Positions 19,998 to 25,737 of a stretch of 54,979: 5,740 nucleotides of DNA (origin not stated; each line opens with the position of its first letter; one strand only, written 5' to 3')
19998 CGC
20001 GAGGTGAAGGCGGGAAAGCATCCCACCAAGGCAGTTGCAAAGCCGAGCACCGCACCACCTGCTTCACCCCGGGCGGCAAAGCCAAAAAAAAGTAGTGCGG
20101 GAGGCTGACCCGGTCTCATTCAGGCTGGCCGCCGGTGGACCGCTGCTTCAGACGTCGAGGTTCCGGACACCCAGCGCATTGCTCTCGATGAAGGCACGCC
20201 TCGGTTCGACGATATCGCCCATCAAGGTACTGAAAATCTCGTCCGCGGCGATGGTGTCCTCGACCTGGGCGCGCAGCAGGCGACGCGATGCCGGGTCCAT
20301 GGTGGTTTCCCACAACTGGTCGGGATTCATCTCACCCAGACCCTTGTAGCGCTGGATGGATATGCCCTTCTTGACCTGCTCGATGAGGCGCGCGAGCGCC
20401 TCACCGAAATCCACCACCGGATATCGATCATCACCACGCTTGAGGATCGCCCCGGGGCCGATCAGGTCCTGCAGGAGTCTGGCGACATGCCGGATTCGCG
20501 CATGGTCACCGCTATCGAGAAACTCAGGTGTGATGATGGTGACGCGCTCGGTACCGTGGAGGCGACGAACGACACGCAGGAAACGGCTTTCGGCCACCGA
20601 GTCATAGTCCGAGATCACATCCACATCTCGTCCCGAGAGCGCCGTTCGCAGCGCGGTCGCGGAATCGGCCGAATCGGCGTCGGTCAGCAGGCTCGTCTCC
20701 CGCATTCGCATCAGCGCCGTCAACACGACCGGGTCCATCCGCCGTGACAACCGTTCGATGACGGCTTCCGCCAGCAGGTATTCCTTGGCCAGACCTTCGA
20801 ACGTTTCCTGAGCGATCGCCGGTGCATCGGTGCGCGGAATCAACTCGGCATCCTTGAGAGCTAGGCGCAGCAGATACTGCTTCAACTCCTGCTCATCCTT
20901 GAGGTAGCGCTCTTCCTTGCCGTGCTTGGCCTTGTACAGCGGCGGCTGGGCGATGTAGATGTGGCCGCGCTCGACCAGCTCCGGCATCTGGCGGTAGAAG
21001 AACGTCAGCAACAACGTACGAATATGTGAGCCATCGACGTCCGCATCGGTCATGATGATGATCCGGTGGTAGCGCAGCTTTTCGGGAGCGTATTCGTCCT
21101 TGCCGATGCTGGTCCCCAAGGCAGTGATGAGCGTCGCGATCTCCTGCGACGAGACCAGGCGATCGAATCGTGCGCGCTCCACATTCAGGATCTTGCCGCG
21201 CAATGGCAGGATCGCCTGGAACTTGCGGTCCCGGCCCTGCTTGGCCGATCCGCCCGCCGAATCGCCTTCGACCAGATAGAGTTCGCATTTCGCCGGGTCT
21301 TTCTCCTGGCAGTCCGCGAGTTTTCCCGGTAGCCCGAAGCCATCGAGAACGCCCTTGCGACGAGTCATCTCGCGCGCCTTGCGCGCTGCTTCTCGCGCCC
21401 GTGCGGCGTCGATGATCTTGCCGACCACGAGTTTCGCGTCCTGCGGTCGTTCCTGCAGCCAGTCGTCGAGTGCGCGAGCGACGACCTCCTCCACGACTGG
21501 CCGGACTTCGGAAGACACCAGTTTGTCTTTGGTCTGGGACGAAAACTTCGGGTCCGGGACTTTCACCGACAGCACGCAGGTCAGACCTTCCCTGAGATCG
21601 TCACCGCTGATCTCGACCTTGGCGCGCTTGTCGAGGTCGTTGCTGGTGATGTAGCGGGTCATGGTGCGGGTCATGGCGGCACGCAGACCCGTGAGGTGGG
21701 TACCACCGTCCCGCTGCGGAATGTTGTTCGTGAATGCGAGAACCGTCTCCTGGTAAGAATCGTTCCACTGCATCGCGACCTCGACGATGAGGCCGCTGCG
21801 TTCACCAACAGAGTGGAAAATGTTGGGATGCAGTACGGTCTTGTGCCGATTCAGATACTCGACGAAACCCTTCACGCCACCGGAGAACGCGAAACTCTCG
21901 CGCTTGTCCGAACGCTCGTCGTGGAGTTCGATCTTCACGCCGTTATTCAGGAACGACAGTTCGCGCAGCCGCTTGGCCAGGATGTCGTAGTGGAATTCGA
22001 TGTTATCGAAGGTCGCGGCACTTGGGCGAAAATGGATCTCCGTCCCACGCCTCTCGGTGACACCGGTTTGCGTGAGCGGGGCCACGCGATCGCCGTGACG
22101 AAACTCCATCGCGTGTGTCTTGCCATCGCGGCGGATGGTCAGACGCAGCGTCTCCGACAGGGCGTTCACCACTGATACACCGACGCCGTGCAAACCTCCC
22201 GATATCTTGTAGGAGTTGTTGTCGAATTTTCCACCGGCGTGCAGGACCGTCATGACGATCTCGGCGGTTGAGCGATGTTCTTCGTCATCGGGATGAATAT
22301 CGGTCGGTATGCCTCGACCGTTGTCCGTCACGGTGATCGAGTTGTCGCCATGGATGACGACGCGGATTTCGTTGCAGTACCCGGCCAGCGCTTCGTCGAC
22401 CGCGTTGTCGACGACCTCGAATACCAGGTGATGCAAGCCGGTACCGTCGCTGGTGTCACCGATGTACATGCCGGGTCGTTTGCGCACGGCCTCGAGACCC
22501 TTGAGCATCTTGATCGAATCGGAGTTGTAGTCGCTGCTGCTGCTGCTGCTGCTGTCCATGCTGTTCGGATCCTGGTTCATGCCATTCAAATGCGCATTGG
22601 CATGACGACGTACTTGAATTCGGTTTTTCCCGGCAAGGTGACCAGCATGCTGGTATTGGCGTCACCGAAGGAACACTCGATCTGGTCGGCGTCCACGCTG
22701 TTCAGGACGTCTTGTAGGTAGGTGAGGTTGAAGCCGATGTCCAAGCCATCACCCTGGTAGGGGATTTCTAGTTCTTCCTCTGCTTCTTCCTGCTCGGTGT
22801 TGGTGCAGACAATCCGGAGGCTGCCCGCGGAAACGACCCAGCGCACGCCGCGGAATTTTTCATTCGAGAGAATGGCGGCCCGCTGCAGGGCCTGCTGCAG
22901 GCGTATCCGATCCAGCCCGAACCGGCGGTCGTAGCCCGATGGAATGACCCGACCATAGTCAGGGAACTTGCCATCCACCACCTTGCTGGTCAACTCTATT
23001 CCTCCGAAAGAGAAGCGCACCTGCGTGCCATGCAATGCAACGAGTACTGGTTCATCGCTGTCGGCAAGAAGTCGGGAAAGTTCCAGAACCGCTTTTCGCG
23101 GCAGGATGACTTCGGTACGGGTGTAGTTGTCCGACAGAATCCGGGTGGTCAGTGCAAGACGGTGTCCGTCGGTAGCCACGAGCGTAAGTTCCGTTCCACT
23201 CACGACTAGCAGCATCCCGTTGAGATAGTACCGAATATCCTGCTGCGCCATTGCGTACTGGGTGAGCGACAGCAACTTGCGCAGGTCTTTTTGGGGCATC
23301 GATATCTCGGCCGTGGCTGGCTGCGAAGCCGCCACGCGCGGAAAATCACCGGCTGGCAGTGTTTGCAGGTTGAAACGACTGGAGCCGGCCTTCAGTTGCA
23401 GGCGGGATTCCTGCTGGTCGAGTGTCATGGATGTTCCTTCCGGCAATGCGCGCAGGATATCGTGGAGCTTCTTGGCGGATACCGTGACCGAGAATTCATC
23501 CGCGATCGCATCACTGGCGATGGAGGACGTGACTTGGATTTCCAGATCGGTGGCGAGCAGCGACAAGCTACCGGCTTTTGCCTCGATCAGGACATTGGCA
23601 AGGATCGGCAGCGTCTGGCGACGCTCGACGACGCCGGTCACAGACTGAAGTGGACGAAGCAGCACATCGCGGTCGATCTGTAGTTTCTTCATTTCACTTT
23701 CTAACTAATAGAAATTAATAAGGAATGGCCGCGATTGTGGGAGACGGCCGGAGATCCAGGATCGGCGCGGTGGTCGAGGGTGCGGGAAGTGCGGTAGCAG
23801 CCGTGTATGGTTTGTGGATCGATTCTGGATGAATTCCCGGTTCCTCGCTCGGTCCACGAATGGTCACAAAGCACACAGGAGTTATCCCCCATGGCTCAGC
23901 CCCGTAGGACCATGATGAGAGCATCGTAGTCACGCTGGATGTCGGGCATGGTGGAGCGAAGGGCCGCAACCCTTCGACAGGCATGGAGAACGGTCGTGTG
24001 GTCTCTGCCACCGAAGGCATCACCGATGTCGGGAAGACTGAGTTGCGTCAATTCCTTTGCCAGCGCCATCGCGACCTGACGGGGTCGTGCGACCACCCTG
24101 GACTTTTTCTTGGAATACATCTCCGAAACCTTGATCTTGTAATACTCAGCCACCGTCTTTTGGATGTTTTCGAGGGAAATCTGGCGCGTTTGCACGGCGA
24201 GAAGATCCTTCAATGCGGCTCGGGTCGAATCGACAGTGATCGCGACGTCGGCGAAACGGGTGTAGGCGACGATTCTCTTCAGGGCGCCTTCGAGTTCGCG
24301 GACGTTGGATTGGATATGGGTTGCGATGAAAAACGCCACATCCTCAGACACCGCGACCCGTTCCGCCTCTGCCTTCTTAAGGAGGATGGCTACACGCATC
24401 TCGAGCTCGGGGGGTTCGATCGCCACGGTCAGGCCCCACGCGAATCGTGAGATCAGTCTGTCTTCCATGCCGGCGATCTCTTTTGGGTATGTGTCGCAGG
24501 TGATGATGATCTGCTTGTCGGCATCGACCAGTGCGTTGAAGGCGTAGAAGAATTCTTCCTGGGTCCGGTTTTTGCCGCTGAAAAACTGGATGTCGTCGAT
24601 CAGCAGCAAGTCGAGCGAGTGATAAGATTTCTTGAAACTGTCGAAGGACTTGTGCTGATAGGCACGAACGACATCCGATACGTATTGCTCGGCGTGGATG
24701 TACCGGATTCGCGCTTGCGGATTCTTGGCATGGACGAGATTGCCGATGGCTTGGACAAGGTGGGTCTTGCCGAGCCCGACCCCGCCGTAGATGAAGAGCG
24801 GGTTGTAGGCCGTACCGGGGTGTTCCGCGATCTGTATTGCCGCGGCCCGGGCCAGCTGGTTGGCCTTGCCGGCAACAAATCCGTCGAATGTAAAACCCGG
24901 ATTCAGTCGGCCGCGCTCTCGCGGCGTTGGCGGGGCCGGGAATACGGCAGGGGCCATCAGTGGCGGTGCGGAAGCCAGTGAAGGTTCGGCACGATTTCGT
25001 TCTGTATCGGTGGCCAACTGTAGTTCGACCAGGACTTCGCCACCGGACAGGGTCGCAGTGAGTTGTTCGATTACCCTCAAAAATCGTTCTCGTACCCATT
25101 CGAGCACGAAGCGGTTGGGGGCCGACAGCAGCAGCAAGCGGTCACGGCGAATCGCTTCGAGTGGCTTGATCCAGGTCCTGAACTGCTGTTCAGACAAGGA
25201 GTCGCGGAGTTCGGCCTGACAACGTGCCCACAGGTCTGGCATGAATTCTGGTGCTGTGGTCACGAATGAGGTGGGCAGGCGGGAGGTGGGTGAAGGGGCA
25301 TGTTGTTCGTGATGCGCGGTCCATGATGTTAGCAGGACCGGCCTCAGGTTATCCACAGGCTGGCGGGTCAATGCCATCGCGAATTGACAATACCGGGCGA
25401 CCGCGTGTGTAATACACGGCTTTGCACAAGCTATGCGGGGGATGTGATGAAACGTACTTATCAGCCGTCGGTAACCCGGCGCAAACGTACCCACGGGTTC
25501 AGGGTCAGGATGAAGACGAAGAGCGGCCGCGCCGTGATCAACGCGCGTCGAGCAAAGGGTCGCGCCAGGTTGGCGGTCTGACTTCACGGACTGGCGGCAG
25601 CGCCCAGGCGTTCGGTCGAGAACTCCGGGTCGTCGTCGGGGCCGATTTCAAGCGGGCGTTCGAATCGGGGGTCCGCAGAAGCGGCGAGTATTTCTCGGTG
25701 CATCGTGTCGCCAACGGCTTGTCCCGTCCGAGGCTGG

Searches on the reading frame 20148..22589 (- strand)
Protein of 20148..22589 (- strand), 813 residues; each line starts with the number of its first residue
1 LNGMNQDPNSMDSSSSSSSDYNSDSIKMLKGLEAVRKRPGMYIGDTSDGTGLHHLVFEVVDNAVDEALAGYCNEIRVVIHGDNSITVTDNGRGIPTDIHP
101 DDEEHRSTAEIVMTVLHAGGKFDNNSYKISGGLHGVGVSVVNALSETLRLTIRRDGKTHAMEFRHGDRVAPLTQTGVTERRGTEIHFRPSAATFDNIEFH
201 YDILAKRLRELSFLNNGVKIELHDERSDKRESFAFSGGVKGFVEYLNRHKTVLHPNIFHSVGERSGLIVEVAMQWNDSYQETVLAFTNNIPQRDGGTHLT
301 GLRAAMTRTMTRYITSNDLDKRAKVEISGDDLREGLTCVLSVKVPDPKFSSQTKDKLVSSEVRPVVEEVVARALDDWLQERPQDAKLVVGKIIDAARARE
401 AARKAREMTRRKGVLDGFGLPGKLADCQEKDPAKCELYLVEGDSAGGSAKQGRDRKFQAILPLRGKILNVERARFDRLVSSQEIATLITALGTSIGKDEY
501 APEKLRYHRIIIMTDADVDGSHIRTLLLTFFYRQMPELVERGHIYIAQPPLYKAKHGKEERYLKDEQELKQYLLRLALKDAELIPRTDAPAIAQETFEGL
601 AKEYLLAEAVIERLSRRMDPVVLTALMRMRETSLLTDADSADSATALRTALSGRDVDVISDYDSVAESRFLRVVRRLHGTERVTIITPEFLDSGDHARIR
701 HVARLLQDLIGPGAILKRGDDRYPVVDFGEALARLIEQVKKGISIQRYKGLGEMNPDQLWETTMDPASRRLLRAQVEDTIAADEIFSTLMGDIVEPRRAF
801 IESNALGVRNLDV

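Call 107: search_protein_families(library=pfam, proteins=[window:20148-22589:-], max_evalue=0.00001)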
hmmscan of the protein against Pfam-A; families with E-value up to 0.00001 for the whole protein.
window:20148-22589:- (813 aa): 6 families
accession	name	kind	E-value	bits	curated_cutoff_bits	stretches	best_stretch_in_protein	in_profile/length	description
PF00204.31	DNA_gyraseB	-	3.4e-57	193.1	27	1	238-407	1-172/173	DNA gyrase B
PF18053.6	GyrB_insert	-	1.3e-36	126.5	26.1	1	581-738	1-166/167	DNA gyrase B subunit insert domain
PF00986.26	DNA_gyraseB_C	-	2.7e-30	104.7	29.8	1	740-802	1-63/63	DNA gyrase B subunit, carboxyl terminus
PF01751.28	Toprim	-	3.8e-20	72.3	23.1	1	436-548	1-95/96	Toprim domain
PF02518.31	HATPase_c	-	6.4e-19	68.9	26.4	1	48-189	2-107/111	Histidine kinase-, DNA gyrase B-, and HSP90-like ATPase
PF21249.2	GyrB_hook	-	1.7e-08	34.3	23.7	1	550-578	1-29/29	GyrB, hook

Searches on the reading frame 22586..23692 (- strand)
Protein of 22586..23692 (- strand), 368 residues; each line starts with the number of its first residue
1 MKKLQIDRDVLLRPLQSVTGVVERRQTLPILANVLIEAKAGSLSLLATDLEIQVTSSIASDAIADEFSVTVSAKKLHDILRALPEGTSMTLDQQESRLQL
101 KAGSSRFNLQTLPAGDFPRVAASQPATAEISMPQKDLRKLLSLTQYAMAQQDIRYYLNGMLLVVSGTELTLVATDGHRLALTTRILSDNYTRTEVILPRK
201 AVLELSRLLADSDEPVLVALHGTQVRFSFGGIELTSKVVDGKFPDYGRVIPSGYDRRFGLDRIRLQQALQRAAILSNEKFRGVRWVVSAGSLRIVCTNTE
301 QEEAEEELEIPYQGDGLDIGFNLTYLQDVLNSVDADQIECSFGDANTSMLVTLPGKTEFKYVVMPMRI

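Call 107: search_protein_families(library=pfam, proteins=[window:22586-23692:-], max_evalue=0.00001)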
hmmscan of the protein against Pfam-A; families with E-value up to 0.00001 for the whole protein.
window:22586-23692:- (368 aa): 3 families
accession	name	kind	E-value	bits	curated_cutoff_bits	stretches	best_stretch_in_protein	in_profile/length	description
PF00712.24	DNA_pol3_beta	-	4.3e-39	133.8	24.4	1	3-120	2-119/120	DNA polymerase III beta subunit, N-terminal domain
PF02767.21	DNA_pol3_beta_2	-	6.7e-37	126.8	27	1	132-245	2-116/116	DNA polymerase III beta subunit, central domain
PF02768.20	DNA_pol3_beta_3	-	1.9e-31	108.8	27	1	248-367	2-121/121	DNA polymerase III beta subunit, C-terminal domain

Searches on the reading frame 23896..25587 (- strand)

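Call 107: search_protein_families(library=pfam, proteins=[window:23896-25587:-], max_evalue=0.00001)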
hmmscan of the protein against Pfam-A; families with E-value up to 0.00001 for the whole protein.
window:23896-25587:- (563 aa): 4 families
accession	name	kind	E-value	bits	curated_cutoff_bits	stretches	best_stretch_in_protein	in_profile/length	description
PF00308.24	Bac_DnaA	-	6.8e-67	225.1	23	1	228-388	1-161/162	Bacterial DnaA ATPAse domain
PF08299.17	Bac_DnaA_C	-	7.6e-31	106.4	31.5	1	473-540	2-69/69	Bacterial dnaA protein helix-turn-helix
PF11638.13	DnaA_N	-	7.4e-19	67.7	24.6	1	118-177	2-63/65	DnaA N-terminal domain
PF01695.23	IstB_IS21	-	8.2e-07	29.2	24.1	1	264-364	95-192/238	IstB-like ATP binding protein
